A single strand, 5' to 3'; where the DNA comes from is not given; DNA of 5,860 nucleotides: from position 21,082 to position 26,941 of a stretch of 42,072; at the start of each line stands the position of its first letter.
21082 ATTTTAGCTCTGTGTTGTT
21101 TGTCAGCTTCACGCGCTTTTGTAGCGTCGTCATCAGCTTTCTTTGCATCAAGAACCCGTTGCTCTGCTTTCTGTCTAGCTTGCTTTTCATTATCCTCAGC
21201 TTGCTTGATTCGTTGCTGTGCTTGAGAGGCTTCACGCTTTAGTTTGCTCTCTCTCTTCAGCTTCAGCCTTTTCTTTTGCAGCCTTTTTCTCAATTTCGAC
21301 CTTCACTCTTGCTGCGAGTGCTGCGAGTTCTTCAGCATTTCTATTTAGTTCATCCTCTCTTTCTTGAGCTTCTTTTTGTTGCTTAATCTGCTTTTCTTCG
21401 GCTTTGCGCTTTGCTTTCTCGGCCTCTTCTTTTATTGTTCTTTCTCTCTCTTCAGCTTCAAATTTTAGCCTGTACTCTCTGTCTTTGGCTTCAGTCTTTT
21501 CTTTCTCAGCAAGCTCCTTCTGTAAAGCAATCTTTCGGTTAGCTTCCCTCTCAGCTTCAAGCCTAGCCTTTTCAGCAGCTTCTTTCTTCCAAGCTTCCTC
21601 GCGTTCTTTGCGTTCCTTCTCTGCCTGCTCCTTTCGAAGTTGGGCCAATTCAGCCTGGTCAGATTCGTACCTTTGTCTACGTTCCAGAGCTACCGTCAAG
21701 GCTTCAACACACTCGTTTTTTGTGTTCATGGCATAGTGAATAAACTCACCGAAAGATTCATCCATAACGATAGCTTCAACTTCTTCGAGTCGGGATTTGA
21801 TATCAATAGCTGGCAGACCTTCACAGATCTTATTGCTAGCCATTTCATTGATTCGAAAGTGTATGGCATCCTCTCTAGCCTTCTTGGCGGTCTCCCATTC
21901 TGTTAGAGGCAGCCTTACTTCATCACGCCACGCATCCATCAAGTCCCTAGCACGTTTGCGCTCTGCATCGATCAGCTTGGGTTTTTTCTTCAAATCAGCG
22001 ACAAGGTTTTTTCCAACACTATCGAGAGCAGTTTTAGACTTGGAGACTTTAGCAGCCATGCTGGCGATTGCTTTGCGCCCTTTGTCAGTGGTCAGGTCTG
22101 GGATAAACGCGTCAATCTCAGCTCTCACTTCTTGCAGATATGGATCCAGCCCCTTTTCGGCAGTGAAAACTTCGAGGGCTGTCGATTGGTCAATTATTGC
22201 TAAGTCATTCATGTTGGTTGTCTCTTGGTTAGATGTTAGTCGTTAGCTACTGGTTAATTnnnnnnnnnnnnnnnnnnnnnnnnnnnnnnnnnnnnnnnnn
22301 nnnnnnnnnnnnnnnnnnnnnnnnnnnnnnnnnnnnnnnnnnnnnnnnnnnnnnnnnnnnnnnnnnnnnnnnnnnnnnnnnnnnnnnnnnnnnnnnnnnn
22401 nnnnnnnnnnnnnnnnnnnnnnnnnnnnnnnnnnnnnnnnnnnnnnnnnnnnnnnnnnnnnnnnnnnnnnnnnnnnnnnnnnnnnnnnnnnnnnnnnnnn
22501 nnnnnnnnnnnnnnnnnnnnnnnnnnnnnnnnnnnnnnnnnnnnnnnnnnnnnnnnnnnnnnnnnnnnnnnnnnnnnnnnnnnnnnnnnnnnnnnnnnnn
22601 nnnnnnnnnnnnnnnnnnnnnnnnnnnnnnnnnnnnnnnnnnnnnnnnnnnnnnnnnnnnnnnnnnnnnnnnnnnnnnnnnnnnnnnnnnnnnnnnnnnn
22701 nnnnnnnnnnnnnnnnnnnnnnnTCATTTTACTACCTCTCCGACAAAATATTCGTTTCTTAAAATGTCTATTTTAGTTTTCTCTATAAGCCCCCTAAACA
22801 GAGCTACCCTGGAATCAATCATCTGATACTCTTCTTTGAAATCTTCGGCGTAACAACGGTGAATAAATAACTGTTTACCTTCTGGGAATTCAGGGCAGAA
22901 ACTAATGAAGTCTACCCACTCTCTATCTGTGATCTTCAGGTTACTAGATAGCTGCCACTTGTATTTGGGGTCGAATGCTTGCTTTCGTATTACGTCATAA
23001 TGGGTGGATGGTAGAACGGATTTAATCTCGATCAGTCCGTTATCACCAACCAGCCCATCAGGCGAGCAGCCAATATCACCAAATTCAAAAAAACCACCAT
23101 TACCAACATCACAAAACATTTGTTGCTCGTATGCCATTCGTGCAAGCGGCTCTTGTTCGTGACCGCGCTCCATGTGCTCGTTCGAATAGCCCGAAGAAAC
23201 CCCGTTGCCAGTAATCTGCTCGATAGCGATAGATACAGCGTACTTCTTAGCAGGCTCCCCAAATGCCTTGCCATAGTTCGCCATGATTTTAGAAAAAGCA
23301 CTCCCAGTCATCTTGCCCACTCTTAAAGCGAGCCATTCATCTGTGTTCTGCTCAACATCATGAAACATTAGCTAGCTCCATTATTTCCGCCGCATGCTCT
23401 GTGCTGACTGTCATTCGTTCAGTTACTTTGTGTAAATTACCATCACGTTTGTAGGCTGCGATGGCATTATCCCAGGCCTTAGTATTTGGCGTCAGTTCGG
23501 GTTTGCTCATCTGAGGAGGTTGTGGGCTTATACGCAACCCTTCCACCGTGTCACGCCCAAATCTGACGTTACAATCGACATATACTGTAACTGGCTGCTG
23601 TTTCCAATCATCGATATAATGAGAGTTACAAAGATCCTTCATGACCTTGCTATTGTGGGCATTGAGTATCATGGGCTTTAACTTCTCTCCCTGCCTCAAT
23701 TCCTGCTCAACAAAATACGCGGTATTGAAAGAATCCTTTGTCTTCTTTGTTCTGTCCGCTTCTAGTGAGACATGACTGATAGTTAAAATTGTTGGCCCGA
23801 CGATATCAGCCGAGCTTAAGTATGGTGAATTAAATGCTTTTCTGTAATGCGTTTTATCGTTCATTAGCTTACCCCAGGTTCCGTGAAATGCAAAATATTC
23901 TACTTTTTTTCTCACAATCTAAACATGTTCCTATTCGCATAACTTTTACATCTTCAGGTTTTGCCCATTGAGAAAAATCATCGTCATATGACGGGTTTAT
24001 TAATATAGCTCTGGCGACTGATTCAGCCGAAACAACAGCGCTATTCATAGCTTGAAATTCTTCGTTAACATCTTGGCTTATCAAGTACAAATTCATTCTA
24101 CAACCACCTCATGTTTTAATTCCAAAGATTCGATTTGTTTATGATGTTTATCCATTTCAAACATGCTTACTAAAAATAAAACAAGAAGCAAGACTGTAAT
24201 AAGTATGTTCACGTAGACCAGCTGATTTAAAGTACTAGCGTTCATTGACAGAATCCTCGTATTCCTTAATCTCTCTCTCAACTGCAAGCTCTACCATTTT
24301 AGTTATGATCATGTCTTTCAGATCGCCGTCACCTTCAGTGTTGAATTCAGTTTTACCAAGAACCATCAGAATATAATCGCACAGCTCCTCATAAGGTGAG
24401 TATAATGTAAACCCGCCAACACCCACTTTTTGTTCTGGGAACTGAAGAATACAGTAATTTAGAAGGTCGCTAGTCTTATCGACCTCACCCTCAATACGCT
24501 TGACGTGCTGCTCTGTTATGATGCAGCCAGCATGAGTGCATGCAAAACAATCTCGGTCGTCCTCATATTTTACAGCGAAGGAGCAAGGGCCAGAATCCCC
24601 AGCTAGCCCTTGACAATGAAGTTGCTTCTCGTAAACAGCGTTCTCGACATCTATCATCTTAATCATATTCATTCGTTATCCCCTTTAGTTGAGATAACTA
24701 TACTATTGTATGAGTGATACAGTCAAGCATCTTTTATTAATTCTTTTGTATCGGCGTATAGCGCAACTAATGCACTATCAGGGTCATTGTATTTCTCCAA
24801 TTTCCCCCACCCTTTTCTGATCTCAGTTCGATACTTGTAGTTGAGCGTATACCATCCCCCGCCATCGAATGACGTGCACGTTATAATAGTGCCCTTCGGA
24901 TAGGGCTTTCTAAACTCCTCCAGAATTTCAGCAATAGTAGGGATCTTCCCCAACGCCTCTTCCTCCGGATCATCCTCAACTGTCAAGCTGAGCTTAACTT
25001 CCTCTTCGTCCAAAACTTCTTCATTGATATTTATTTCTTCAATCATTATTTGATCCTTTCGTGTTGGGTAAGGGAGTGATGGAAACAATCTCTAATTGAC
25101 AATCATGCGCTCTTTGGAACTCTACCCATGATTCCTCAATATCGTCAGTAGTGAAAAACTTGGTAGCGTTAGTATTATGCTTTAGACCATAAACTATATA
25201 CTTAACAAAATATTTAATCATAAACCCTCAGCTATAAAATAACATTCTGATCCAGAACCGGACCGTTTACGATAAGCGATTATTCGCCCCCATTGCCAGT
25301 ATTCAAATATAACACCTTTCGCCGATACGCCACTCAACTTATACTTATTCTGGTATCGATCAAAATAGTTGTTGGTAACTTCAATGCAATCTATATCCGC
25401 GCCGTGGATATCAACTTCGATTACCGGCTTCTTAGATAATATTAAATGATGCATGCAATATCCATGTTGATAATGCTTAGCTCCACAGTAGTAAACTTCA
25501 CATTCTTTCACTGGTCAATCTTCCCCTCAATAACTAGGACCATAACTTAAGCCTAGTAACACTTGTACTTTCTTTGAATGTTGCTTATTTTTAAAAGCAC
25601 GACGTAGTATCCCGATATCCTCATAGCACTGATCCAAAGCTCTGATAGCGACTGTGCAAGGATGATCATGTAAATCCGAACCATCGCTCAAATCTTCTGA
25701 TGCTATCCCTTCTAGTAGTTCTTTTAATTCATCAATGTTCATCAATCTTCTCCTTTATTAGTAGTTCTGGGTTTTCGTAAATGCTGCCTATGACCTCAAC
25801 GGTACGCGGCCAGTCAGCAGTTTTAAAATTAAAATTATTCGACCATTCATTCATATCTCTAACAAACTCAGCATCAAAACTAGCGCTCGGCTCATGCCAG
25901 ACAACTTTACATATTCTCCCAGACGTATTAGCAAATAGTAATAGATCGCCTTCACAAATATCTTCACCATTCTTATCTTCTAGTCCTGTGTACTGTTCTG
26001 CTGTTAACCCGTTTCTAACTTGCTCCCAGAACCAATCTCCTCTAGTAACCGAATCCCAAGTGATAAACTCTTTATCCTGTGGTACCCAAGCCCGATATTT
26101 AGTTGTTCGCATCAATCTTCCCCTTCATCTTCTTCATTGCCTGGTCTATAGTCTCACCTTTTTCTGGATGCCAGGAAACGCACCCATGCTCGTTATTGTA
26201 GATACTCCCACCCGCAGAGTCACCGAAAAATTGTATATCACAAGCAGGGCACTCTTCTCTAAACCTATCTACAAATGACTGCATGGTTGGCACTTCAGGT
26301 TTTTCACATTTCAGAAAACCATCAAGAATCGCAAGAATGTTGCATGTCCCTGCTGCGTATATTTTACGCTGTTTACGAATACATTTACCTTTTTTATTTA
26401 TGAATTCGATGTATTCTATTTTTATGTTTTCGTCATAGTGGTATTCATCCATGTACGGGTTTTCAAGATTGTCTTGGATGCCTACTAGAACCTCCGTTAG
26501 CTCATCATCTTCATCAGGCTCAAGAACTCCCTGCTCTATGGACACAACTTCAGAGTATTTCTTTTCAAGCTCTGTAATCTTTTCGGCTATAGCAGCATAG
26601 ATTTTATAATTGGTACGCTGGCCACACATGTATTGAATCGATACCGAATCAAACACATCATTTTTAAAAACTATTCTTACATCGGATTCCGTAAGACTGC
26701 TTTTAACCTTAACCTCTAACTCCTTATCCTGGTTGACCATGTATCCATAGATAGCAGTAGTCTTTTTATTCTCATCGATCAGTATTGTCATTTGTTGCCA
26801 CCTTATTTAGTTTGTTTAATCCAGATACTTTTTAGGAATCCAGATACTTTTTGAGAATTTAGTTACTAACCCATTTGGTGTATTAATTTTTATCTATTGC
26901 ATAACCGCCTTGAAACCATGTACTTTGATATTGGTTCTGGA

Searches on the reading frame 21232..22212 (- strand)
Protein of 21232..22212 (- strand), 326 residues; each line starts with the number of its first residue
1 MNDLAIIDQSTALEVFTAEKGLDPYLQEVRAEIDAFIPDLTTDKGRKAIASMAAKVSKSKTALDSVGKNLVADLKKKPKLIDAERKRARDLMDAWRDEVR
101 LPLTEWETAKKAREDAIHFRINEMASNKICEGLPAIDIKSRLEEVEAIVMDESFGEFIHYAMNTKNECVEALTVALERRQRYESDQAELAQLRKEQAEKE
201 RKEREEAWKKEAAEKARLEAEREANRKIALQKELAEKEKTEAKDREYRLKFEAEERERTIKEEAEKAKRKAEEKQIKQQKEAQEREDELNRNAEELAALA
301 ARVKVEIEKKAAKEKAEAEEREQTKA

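Call 12: search_protein_families(library=phrogs, proteins=[window:21232-22212:-])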
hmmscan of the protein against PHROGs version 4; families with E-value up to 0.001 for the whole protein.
window:21232-22212:- (326 aa): 2 families
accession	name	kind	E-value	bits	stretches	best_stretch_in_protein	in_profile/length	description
phrog_1376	-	unknown function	2.3e-68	232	1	2-325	5-319/362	-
phrog_17211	-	unknown function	3.1e-29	102.5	1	2-110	5-113/116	-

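Call 17: find_related_loci(query=window:21232-22212:-, collection=viral_contigs, flank=10000)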
Query window:21232-22212:- (326 aa) in viral_contigs; peptide patterns used: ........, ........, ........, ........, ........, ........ (x = any residue, [..] = any of these).
54 stretches matched a pattern, but none encodes a relative of the query by tblastn (E <= 1e-3).

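Call 19: search_dna_similar(query=window:21232-22212:-, collection=phages, mode=protein, max_rows=25)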
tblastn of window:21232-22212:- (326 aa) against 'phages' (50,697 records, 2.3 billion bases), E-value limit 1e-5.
Records with a match: 192; places in all: 192; records where one place covers at least 80% of the query: 0.
Best place of each record, by identity: 60-80% 1; <60% 191.
By first word of the organism name: Pseudomonas 58; Vibrio 55; Escherichia 20; Enterobacteria 12; Klebsiella 8; Erwinia 4; Stx1a-converting 4; Yersinia 4; Acinetobacter 3; Shewanella 3; and 14 more.
By host as written in the record: - 42; Pseudomonas aeruginosa 21; Escherichia coli 21; Vibrio crassostreae 7; Vibrio breoganii 7; Vibrio lentus 6; Klebsiella pneumoniae 5; Pseudomonas aeruginosa PA14 4; and 51 more.
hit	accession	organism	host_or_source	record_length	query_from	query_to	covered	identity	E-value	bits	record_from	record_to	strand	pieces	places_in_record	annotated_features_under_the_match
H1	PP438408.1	Leptolyngbya phage Lbo-JY16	Leptolyngbya boryana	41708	4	192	58%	49.7%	1e-48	180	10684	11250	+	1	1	hypothetical protein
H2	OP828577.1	Plectonema phage Lbo240-yong2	Leptolyngya boryana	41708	4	192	58%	49.7%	1e-48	180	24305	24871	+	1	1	ribosome recycling factor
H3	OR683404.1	Pseudomonas phage Haboob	Pseudomonas aeruginosa 382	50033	9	192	56%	49.5%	1e-42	162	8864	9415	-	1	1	hypothetical protein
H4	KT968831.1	Pseudomonas phage YMC11/02/R656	Pseudomonas aeruginosa YMC11/02/R656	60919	11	192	56%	49.5%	8e-42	160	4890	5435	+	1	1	hypothetical protein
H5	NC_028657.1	Pseudomonas phage YMC11/02/R656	Pseudomonas aeruginosa YMC11/02/R656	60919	11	192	56%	49.5%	8e-42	160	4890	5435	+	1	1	hypothetical protein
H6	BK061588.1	Pseudomonas phage vB_PaeS-D14O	Pseudomonas aeruginosa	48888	11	192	56%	49.5%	1e-41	159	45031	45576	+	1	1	TolA protein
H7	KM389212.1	Pseudomonas phage JBD88b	-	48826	9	192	56%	48.9%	2e-47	177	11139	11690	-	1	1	record has no annotation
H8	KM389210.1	Pseudomonas phage DO4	-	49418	9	192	56%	48.9%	2e-47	177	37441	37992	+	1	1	record has no annotation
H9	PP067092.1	Pseudomonas phage PAShipCat1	Pseudomonas aeruginosa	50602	9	192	56%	48.9%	2e-47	176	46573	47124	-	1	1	hypothetical protein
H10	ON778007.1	Pseudomonas phage vB_Pae_LC3I3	Pseudomonas aeruginosa PA14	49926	9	192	56%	48.9%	8e-47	174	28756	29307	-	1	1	TolA protein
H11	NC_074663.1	Pseudomonas phage vB_Pae_LC3I3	Pseudomonas aeruginosa PA14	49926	9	192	56%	48.9%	8e-47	174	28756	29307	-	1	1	TolA protein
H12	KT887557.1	Pseudomonas phage phi1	Pseudomonas aeruginosa WH-SGI-V-07651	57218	9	192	56%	48.9%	9e-46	171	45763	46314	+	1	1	major outer membrane lipoprotein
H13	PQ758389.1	Pseudomonas phage 5399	Pseudomonas aeruginosa 147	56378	1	189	58%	47.6%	2e-45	171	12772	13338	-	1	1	hypothetical protein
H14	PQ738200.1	Pseudomonas phage phita81A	Pseudomonas aeruginosa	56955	1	189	58%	47.6%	2e-45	171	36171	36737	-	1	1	hypothetical protein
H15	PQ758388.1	Pseudomonas phage 5371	Pseudomonas aeruginosa 147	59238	1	189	58%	47.6%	2e-45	171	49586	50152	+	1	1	hypothetical protein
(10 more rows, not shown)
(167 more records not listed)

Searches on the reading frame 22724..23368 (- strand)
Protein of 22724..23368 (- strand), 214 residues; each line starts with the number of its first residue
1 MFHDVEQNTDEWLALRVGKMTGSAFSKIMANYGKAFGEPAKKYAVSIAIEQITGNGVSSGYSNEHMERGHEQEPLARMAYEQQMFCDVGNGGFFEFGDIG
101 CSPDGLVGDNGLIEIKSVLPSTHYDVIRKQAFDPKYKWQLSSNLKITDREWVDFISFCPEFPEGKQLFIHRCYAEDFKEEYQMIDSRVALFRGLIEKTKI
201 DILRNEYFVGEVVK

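Call 58: search_protein_families(library=pfam, max_evalue=0.01, proteins=[window:22724-23368:-])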
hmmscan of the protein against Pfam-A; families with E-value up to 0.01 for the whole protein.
window:22724-23368:- (214 aa): 1 family
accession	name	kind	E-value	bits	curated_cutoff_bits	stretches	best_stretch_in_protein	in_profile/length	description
PF09588.16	YqaJ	-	2.6e-18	67.1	22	1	11-149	1-149/150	YqaJ-like viral recombinase domain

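Call 59: search_protein_families(library=phrogs, max_evalue=0.001, proteins=[window:22724-23368:-])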
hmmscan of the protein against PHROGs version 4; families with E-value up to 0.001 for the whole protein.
window:22724-23368:- (214 aa): 5 families
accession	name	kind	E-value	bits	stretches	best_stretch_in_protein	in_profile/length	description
phrog_149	-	DNA, RNA and nucleotide metabolism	7.4e-35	121.6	1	3-197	595-795/1242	exonuclease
phrog_19855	-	head and packaging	6.3e-12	44.9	1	2-150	458-599/1257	virion structural protein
phrog_434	-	DNA, RNA and nucleotide metabolism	1.6e-09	38.4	1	4-156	52-203/372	RecE-like recombination exonuclease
phrog_4763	-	unknown function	2.1e-05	25.1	1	16-197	7-203/248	-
phrog_7655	-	DNA, RNA and nucleotide metabolism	2.4e-05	24.3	1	3-156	4-151/551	RecE-like recombination exonuclease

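Call 75: find_related_loci(query=window:22724-23368:-, collection=viral_contigs, flank=10000)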
Query window:22724-23368:- (214 aa) in viral_contigs; peptide patterns used: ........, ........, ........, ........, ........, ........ (x = any residue, [..] = any of these).
11 stretches matched a pattern; 10 encode a relative of the query (tblastn E <= 1e-3); 10 distinct loci.
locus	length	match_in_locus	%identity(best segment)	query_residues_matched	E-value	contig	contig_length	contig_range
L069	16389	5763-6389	67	1-209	4e-98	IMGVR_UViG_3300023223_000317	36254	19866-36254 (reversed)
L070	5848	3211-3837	63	1-209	2e-92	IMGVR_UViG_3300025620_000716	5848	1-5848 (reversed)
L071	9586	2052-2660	58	1-202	3e-84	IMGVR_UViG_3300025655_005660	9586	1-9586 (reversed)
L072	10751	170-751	61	2-195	4e-84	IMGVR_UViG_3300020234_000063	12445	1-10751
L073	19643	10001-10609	58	1-202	3e-84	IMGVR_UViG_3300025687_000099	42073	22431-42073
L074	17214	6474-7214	50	1-202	1e-77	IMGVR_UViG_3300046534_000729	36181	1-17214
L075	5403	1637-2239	57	2-202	4e-77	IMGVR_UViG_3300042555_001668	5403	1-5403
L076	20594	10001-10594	56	1-198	2e-76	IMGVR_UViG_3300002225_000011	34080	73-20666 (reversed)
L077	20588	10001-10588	57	1-195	1e-75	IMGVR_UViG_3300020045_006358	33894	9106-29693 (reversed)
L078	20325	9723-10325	53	1-199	3e-68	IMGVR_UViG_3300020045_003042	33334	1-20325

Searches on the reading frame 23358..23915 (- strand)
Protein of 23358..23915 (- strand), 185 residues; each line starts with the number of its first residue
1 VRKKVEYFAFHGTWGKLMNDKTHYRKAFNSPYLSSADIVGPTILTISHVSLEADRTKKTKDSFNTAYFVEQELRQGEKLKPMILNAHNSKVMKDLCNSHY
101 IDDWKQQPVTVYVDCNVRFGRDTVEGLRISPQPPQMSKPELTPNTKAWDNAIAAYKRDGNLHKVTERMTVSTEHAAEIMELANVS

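Call 58: search_protein_families(library=pfam, max_evalue=0.01, proteins=[window:23358-23915:-])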
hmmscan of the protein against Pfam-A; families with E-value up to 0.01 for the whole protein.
window:23358-23915:- (185 aa): 0 families

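Call 59: search_protein_families(library=phrogs, max_evalue=0.001, proteins=[window:23358-23915:-])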
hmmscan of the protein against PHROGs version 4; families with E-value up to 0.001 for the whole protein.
window:23358-23915:- (185 aa): 1 family
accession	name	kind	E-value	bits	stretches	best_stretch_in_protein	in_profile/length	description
phrog_21613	-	unknown function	2.2e-49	168.4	1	19-179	3-161/166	-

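Call 82: search_solved_structures(query=window:23358-23915:-, max_evalue=1)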
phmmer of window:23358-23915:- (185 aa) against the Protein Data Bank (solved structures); distinct sequences matched with E-value up to 1: 0.

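Call 88: predict_structure(protein=window:23358-23915:-)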
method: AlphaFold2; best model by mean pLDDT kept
length: 185 residues; sequences in the alignment: 1
mean_pLDDT: 41.5   pTM: 0.29
mean pLDDT of the five models: 41.5, 39.9, 35.5, 30.4, 28.5
residues with pLDDT >= 90: 0; 70-90: 38; 50-70: 10; < 50: 137
segments of 3 or more residues with pLDDT < 50: 1-137
pLDDT, mean of each block of 10 residues (from residue 1): 24 24 23 24 26 28 26 28 29 36 31 36 35 48 80 82 70 80 74
secondary structure, 60 per line:
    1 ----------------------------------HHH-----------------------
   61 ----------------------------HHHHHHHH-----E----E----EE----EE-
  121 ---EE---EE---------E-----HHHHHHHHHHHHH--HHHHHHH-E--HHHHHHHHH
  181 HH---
elements in order: H89-96 H146-158 H161-167 H172-182

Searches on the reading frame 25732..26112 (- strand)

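Call 58: search_protein_families(library=pfam, max_evalue=0.01, proteins=[window:25732-26112:-])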
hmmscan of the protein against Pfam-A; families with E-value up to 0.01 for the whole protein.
window:25732-26112:- (126 aa): 1 family
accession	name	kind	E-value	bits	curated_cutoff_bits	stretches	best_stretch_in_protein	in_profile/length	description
PF09643.15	YopX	-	2.7e-17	63.4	22.4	1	37-118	49-127/128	YopX protein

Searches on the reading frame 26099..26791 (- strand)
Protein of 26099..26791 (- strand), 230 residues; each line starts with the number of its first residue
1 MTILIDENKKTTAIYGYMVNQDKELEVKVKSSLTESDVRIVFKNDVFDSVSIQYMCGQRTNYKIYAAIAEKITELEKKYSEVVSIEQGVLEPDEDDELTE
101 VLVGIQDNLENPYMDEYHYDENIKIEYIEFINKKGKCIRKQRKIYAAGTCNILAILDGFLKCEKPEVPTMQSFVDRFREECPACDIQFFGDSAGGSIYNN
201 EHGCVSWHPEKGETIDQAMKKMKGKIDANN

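Call 12: search_protein_families(library=phrogs, proteins=[window:26099-26791:-])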
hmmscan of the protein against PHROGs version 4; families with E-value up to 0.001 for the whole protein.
window:26099-26791:- (230 aa): 0 families

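Call 50: find_homologous_proteins(query=window:26099-26791:-, max_evalue=0.001)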
Query window:26099-26791:- (230 aa): 1 proteins with E <= 0.001 among 226 candidates.
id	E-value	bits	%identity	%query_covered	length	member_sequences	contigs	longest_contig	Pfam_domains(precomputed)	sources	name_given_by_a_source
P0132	2.1e-150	517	100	100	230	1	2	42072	-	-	-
